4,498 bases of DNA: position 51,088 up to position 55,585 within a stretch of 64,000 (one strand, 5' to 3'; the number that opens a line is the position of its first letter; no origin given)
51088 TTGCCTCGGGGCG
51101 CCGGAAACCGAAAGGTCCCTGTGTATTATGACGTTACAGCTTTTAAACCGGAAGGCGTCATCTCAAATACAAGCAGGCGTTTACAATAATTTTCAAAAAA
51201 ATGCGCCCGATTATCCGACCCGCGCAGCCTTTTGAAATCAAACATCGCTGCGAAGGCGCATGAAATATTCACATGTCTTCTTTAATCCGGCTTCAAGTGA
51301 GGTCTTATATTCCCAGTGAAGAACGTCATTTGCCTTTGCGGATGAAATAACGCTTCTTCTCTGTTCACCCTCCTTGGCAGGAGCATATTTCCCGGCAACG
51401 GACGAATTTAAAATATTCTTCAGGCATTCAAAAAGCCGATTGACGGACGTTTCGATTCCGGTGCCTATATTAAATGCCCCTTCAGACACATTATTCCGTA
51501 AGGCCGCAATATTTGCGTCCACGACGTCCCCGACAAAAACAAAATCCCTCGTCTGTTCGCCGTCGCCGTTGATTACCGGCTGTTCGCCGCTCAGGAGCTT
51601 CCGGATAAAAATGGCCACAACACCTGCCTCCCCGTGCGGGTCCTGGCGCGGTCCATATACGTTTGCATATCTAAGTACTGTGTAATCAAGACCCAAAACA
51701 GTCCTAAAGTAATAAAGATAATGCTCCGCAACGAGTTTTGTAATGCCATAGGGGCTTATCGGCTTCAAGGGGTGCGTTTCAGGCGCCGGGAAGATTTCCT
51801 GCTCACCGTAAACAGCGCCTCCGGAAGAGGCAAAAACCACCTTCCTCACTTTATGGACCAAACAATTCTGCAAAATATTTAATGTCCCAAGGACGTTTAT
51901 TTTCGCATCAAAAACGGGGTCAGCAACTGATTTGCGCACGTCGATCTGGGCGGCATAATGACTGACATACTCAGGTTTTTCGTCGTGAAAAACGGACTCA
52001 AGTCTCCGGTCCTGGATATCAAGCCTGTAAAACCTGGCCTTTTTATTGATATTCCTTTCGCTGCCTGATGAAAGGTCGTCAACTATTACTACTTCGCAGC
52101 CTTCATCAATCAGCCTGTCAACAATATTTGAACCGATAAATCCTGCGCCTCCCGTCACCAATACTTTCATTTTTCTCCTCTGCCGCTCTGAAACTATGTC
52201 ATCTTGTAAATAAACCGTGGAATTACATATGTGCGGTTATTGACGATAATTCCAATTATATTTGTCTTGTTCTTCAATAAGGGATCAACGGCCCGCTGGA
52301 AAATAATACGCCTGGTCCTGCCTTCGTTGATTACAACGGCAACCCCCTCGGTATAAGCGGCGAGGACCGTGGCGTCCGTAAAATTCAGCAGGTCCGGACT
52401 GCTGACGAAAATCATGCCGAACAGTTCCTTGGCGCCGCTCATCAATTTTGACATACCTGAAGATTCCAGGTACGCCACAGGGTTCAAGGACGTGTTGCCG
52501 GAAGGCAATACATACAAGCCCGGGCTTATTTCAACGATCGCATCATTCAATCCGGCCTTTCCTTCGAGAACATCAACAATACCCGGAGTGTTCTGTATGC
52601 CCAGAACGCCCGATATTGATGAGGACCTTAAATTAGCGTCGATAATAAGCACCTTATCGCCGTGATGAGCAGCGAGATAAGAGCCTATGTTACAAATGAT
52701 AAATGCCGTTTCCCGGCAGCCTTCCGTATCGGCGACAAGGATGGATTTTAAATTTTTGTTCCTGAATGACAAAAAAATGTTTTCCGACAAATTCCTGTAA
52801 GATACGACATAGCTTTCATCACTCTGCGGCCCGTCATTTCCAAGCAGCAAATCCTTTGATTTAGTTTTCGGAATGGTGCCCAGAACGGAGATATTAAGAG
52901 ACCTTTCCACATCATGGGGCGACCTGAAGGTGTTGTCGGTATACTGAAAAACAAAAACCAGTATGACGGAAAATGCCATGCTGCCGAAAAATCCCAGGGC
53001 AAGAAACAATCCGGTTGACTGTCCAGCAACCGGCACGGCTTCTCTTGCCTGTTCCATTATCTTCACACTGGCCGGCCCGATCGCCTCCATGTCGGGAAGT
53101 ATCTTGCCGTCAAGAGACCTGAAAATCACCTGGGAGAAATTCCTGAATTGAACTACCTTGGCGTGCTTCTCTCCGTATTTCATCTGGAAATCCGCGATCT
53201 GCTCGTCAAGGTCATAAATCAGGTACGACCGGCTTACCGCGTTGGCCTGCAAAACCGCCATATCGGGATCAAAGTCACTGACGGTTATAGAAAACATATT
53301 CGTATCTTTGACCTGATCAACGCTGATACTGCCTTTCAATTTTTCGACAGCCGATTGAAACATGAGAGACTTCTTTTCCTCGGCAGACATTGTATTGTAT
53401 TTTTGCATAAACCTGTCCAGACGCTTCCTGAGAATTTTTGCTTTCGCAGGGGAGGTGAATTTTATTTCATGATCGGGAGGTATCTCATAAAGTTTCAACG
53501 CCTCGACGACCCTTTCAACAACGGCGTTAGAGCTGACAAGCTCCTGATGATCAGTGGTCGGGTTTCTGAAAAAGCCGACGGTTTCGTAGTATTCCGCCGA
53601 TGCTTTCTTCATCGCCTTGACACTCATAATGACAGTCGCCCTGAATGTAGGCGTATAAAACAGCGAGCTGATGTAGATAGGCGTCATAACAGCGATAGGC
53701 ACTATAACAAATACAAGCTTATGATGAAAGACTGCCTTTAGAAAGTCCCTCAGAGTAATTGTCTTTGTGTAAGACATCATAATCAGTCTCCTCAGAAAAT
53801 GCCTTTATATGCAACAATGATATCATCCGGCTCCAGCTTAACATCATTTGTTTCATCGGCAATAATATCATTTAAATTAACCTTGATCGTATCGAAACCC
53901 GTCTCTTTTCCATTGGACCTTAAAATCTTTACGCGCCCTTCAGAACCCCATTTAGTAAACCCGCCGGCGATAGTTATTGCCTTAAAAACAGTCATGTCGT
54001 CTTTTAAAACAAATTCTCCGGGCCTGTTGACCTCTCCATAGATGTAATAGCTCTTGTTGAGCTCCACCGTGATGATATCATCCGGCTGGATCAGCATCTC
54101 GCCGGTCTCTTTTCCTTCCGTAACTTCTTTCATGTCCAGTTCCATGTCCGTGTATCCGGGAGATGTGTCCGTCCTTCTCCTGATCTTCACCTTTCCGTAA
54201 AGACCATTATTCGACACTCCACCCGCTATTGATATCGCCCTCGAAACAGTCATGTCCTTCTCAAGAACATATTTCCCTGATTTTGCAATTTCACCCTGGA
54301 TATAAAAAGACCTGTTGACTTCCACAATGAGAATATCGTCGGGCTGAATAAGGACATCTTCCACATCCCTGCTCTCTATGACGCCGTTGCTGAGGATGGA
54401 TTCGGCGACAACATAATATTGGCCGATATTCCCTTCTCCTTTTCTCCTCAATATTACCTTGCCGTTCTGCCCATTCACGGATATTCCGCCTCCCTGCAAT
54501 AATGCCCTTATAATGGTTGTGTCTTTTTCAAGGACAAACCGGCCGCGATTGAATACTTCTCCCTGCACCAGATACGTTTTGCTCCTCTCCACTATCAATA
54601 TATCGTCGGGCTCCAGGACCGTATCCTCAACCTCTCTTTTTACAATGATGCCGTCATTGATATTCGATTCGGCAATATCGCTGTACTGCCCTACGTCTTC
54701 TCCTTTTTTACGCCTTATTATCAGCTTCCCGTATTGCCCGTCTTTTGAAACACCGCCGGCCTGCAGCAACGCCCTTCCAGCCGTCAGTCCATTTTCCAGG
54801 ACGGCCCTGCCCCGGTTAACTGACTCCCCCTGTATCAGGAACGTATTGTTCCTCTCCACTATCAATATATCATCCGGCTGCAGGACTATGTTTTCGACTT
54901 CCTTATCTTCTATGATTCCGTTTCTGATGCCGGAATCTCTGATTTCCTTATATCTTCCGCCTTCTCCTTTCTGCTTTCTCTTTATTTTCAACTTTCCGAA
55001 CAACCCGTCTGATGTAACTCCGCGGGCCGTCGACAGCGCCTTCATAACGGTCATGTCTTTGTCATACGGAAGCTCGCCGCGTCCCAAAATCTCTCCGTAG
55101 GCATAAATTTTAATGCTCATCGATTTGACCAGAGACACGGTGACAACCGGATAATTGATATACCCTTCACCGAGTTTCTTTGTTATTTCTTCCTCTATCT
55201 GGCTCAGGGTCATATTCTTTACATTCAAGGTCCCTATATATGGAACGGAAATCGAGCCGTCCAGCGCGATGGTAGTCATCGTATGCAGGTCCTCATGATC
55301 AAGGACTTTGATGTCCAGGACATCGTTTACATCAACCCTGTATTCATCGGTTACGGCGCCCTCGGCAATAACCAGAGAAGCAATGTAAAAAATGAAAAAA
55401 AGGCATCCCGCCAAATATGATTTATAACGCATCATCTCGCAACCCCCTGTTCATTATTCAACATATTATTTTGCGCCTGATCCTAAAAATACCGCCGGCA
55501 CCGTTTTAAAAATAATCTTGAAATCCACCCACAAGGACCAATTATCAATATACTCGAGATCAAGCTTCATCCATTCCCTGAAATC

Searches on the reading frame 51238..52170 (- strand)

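Call 8: search_protein_families(library=ncbifam, proteins=[window:51238-52170:-], max_evalue=0.0001)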
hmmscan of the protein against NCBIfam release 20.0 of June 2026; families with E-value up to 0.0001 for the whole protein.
window:51238-52170:- (310 aa): 33 families (the best 25 are shown)
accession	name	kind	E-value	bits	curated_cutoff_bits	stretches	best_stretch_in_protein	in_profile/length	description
TIGR01179.1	galE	equivalog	4.7e-57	193.3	262.3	1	2-301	1-323/332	UDP-glucose 4-epimerase GalE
TIGR01181.1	dTDP_gluc_dehyt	equivalog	9e-47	159.7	365.1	1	2-305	1-313/321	dTDP-glucose 4,6-dehydratase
TIGR04180.1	EDH_00030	hypoth_equivalog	7.4e-41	140.1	475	1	3-288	1-294/297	NAD-dependent 4,6-dehydratase LegB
TIGR02197.1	heptose_epim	equivalog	3.4e-39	134.9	274.6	1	3-300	1-310/316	ADP-glyceromanno-heptose 6-epimerase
NF007956.0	PRK10675.1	subfamily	3.1e-35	121.9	394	1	1-301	1-327/338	UDP-glucose 4-epimerase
NF011728.1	PRK15181.1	equivalog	4e-34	118.1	760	1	3-305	18-339/348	Vi polysaccharide biosynthesis UDP-N-acetylglucosaminuronic acid C-4 epimerase TviC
NF007490.0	PRK10084.1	subfamily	3.9e-31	108.3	649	2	130-304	156-335/361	dTDP-glucose 4,6-dehydratase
NF007582.0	PRK10217.1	equivalog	3e-27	95.7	698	1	2-304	3-332/355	dTDP-glucose 4,6-dehydratase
NF008360.0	PRK11150.1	equivalog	4.4e-27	95.1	452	1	3-245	2-245/310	ADP-glyceromanno-heptose 6-epimerase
NF047922.1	GDPFucSynFcl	equivalog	7.7e-21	74.8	500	1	2-306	4-304/308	GDP-L-fucose synthase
NF052578.1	StrlDmthSdmBMthl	equivalog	5.6e-18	65.8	600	1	1-254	1-245/328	sterol demethylase protein SdmB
TIGR02622.1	CDP_4_6_dhtase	equivalog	7.8e-18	64.7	278.45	1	2-304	6-331/352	CDP-glucose 4,6-dehydratase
NF043036.1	ErythonDh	equivalog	9.6e-17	61.1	325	1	1-258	1-270/321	D-erythronate dehydrogenase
TIGR03466.1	HpnA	hypoth_equivalog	3.5e-16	59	367.65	1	1-225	1-218/327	hopanoid-associated sugar epimerase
TIGR01472.1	gmd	equivalog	1.7e-15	57.1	415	1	45-257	56-271/342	GDP-mannose 4,6-dehydratase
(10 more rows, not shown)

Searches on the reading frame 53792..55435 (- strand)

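Call 10: search_protein_families(library=pfam, proteins=[window:53792-55435:-], max_evalue=0.001)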
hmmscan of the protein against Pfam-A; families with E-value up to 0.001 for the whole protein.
window:53792-55435:- (547 aa): 3 families
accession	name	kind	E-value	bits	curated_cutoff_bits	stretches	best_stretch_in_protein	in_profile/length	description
PF10531.15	SLBB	-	1.5e-27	95.6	27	2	463-515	2-55/55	SLBB domain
PF22461.2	SLBB_2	-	2.4e-21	76.1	27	2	376-457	2-79/79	SLBB domain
PF02563.21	Poly_export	-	4.2e-20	72.2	28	1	28-102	3-76/77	Polysaccharide biosynthesis/export protein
